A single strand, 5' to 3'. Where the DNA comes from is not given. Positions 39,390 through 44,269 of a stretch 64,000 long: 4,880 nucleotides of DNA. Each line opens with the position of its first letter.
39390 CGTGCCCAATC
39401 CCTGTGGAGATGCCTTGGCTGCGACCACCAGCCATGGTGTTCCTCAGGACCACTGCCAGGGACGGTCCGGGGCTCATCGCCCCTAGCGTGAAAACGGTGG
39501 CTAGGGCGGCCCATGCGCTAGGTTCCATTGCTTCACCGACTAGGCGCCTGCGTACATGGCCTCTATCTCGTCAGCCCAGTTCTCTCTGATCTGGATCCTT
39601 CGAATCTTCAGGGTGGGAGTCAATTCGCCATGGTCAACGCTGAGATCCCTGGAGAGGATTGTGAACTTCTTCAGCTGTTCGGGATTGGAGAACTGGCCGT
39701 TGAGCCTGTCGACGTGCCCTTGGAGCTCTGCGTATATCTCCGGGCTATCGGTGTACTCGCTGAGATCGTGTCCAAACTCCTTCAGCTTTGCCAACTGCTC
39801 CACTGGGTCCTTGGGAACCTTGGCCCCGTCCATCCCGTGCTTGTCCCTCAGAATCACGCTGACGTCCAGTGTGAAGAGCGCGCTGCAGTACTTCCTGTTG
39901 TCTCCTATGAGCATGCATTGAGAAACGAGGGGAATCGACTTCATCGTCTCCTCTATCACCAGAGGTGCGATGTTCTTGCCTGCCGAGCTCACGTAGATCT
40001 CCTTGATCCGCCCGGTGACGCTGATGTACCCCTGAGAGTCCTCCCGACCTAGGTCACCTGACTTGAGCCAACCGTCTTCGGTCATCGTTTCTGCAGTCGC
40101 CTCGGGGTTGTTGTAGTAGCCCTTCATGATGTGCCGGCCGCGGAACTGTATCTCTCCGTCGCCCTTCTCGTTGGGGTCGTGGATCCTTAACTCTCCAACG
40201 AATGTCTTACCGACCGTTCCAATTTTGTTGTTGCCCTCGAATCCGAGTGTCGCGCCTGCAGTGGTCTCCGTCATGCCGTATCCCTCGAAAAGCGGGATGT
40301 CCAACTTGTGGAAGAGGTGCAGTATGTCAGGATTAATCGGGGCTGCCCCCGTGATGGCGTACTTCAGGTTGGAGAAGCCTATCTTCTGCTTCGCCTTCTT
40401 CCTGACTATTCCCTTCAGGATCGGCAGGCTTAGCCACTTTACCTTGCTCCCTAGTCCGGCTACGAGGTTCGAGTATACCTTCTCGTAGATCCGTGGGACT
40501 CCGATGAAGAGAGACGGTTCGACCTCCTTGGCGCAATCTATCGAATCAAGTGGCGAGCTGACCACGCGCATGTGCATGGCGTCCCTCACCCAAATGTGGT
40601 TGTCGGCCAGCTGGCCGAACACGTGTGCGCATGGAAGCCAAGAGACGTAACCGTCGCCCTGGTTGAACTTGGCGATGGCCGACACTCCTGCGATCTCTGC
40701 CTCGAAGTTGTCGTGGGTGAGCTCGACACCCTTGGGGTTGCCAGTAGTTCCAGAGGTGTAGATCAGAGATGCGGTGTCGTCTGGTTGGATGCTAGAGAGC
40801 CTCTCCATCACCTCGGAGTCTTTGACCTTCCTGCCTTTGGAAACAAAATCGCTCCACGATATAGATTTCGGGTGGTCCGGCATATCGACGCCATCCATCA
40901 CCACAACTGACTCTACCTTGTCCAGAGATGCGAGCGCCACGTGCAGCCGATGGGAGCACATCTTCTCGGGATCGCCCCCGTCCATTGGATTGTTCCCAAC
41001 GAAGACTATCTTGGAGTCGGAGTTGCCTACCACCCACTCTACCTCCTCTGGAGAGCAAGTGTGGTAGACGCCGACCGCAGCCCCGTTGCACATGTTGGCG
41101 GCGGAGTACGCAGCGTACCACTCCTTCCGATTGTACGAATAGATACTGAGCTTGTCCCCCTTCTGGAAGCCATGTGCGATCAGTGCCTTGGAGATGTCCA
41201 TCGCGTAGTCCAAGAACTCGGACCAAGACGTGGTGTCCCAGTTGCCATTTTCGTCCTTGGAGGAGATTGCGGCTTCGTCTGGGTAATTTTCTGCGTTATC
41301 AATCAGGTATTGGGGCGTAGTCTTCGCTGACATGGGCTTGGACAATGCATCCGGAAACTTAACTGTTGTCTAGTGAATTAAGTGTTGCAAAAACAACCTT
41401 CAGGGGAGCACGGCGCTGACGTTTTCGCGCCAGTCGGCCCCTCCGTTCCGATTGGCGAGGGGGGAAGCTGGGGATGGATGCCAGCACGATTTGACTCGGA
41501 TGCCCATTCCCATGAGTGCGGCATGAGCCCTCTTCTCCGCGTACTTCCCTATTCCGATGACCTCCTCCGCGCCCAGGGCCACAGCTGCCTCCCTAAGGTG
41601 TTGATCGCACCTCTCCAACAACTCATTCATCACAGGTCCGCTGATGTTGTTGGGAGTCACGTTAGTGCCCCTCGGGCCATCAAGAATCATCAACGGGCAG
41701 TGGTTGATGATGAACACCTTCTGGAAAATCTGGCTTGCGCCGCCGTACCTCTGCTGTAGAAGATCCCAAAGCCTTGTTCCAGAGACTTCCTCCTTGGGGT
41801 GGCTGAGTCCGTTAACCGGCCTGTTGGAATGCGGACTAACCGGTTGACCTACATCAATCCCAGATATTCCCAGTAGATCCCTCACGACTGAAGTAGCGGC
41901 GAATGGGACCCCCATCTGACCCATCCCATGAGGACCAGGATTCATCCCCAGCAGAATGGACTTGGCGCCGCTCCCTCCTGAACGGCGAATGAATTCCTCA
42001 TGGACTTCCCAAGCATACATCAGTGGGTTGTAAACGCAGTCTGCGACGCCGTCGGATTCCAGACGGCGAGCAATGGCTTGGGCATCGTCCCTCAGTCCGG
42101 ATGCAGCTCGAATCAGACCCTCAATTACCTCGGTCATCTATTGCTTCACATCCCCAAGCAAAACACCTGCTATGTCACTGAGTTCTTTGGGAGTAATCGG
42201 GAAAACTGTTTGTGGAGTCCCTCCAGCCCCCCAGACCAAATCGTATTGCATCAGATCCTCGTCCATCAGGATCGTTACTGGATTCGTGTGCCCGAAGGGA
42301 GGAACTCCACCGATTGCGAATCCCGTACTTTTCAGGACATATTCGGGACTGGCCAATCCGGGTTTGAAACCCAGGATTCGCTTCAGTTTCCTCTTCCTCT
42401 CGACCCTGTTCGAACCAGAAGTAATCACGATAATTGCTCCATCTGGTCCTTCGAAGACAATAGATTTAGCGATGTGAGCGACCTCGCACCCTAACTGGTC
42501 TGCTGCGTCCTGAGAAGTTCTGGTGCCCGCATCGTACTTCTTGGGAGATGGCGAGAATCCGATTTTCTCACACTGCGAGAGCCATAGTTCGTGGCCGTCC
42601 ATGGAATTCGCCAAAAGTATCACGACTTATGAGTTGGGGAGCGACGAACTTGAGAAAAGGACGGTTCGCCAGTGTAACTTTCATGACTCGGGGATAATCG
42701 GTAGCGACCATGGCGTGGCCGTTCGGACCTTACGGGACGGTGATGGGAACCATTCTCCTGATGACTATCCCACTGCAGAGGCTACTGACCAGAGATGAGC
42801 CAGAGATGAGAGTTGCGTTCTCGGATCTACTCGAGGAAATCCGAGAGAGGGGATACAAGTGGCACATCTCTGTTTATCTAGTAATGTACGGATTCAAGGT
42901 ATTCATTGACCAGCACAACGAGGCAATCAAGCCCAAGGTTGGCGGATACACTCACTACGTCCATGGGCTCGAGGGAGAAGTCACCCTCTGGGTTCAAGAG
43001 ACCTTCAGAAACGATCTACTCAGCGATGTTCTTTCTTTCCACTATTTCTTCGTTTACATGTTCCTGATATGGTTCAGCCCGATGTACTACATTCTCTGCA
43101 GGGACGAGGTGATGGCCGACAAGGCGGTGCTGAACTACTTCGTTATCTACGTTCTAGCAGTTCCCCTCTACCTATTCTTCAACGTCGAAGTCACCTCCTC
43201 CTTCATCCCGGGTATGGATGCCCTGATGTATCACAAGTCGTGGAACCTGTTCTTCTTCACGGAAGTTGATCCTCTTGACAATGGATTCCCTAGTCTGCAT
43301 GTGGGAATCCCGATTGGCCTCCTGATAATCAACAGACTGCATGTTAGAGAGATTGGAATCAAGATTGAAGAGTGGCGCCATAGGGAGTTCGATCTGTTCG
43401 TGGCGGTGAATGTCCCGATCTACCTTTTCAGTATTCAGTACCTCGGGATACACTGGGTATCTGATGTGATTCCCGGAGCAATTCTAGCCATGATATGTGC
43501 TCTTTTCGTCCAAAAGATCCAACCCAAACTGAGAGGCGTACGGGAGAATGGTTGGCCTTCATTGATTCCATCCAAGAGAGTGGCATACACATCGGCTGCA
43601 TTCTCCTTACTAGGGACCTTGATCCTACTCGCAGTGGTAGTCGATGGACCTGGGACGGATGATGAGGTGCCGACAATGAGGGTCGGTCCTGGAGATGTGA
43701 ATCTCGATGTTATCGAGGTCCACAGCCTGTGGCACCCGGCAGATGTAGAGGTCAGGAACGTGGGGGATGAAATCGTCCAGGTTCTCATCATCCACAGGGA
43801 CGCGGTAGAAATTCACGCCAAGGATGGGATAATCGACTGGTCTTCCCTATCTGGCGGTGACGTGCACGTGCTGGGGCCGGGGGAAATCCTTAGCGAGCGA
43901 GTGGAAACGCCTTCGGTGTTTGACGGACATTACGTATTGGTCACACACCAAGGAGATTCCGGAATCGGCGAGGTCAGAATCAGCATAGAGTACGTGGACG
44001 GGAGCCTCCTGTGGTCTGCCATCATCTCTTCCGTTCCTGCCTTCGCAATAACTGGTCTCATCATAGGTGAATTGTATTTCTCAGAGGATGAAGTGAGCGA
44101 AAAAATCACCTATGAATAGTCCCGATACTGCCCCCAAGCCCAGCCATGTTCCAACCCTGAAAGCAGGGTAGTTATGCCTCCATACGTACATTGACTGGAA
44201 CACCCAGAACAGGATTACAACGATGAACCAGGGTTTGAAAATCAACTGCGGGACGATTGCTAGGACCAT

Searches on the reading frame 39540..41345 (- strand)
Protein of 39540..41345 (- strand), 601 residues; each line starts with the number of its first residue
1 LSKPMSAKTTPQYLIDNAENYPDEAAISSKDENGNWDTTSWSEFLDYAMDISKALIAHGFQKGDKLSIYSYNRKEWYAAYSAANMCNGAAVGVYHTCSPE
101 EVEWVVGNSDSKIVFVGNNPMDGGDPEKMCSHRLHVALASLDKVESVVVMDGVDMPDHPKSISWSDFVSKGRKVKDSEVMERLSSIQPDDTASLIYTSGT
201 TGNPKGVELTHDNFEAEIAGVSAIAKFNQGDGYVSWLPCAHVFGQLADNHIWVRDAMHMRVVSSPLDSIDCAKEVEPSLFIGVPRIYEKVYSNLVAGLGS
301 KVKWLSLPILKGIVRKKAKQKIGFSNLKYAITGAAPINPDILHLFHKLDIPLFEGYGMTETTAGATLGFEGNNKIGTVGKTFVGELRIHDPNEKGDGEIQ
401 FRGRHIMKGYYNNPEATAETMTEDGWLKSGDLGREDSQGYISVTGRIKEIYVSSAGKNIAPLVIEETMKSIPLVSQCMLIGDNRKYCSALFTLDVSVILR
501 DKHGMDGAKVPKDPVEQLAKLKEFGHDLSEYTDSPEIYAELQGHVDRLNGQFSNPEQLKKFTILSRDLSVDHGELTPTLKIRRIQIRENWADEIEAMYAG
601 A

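Call 11: search_protein_families(library=pfam, proteins=[window:39540-41345:-], max_evalue=0.001)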
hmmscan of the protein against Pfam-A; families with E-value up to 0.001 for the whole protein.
window:39540-41345:- (601 aa): 2 families
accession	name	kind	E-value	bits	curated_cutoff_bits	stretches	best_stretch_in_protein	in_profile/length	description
PF00501.34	AMP-binding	-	7.1e-67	226.3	29.9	1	16-411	3-384/384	AMP-binding enzyme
PF23562.2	AMP-binding_C_3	-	1e-08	36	20.8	0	451-491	4-45/124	AMP-binding enzyme C-terminal domain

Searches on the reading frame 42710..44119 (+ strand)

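Call 11: search_protein_families(library=pfam, proteins=[window:42710-44119:+], max_evalue=0.001)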
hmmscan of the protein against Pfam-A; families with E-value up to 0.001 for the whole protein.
window:42710-44119:+ (469 aa): 2 families
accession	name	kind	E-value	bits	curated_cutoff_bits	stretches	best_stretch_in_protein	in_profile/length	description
PF14378.12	PAP2_3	-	3.6e-06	27.4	27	1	91-265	14-189/190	PAP2 superfamily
PF01569.27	PAP2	-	3.4e-05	24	27.2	1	185-273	47-127/130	PAP2 superfamily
